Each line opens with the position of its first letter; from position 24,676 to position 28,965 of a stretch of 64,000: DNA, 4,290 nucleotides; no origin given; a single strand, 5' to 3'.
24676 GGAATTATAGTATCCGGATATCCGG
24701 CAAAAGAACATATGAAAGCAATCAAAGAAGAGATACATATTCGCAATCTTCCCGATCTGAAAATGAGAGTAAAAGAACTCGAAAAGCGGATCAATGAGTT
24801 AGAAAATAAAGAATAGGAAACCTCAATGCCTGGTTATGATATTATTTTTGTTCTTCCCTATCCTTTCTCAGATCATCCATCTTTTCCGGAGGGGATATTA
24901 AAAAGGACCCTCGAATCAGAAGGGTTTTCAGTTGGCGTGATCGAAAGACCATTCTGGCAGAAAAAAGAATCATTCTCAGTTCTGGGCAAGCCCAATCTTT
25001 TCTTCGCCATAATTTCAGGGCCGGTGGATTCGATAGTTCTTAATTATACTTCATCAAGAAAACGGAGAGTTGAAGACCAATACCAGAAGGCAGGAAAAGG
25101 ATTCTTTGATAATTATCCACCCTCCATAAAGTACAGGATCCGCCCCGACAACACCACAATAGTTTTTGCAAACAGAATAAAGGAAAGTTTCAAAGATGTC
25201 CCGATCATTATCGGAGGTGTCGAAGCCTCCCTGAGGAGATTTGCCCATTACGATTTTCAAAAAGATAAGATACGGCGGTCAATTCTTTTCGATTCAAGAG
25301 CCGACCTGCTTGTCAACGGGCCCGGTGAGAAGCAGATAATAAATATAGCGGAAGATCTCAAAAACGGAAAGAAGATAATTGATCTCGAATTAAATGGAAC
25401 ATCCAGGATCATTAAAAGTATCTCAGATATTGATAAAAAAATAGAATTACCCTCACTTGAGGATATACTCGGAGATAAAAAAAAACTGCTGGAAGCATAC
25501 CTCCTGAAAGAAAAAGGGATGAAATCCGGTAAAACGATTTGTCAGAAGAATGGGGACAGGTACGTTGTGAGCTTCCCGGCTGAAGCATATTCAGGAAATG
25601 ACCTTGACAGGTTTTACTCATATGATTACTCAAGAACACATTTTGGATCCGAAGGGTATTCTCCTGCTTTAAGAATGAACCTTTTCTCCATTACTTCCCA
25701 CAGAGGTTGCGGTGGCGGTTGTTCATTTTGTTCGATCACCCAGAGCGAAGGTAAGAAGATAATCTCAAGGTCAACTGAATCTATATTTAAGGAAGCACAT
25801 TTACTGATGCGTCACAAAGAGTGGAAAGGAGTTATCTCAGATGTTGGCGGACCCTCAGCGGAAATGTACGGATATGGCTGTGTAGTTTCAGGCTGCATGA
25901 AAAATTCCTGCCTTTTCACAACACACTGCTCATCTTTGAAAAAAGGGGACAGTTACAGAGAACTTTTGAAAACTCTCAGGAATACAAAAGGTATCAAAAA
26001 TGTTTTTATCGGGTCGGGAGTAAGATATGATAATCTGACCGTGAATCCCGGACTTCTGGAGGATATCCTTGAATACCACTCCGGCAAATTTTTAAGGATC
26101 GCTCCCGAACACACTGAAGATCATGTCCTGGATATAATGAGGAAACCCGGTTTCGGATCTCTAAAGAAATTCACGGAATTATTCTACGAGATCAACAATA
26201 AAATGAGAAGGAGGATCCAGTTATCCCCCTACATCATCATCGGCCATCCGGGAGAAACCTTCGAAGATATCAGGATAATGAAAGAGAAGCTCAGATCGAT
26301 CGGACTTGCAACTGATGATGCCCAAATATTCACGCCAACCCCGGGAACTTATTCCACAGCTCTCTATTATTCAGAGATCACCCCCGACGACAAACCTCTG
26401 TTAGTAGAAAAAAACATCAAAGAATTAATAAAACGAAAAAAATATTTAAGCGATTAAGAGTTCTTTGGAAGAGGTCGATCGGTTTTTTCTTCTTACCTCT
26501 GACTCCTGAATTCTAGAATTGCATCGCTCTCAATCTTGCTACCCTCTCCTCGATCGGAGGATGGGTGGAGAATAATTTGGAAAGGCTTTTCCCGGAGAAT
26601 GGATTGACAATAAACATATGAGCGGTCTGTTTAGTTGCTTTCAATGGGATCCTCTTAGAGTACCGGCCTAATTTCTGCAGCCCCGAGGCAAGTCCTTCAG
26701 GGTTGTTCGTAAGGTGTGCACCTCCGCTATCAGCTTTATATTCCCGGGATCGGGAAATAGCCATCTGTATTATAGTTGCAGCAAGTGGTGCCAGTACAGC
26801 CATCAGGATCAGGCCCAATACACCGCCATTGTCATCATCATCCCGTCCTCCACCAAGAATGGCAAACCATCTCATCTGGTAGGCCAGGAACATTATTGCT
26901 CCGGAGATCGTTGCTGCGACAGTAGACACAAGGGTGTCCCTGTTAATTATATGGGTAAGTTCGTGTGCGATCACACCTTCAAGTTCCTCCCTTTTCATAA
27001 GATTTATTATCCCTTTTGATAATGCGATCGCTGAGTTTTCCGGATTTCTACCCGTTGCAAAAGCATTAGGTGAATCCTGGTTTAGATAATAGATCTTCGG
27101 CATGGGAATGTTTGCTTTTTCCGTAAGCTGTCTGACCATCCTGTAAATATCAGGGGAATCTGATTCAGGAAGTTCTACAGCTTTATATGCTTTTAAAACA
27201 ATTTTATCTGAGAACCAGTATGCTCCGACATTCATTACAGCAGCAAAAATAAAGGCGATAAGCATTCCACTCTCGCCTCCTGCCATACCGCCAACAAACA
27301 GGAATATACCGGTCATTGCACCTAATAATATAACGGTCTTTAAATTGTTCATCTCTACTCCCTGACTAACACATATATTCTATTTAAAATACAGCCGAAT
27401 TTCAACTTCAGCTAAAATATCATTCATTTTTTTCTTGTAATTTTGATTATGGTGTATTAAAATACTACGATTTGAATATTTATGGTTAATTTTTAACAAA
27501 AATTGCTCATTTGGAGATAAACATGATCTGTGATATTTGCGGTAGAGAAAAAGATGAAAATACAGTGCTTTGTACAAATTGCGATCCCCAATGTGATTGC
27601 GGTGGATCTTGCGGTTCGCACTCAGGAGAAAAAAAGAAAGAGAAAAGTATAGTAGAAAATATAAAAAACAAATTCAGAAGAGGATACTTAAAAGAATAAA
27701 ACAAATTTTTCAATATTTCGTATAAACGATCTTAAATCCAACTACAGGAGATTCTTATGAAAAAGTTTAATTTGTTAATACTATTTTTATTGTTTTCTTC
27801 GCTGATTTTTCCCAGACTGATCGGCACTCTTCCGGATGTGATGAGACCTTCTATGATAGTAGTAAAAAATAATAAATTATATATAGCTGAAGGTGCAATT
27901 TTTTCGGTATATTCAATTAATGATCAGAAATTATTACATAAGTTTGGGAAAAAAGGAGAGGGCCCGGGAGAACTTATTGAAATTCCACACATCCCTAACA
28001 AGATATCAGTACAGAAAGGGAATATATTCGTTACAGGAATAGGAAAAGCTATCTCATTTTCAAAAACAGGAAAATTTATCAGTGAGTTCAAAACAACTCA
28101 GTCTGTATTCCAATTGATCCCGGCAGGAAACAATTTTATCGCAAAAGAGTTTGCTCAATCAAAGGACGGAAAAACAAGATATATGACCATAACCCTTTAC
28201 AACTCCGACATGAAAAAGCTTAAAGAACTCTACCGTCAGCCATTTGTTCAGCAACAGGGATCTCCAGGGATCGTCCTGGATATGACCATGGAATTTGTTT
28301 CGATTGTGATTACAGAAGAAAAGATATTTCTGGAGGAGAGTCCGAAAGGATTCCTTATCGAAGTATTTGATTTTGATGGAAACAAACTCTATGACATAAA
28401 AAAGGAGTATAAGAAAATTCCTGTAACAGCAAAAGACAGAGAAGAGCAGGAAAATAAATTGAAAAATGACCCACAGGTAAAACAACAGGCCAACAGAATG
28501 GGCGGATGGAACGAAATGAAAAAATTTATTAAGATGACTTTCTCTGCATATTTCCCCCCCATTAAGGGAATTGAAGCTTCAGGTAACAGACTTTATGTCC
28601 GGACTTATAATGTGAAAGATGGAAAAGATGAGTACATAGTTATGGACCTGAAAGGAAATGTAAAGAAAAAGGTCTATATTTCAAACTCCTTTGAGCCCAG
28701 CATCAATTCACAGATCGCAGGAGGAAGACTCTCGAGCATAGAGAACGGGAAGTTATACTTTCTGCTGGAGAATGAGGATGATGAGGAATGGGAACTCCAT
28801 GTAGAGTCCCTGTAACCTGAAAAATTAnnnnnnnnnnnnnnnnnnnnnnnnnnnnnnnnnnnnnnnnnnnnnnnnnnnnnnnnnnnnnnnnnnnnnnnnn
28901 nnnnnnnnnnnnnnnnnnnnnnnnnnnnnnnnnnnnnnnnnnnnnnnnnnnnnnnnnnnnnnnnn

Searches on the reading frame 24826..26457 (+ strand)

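Call 10: search_protein_families(library=pfam, proteins=[window:24826-26457:+], max_evalue=0.001)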
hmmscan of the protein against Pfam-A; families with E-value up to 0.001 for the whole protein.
window:24826-26457:+ (543 aa): 2 families
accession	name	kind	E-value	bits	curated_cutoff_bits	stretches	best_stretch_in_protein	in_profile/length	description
PF08497.15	Radical_SAM_N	-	6.1e-77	259.3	25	1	4-273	17-284/301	Radical SAM N-terminal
PF04055.27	Radical_SAM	-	9.2e-10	39.4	29.5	1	291-485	3-162/166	Radical SAM superfamily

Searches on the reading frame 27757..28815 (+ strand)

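Call 10: search_protein_families(library=pfam, proteins=[window:27757-28815:+], max_evalue=0.001)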
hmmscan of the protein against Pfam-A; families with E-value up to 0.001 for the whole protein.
window:27757-28815:+ (352 aa): 1 family
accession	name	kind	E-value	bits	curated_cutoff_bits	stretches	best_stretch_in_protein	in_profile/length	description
PF15869.11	TolB_like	-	2.2e-05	24.4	29.2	1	35-159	25-150/296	TolB-like 6-blade propeller-like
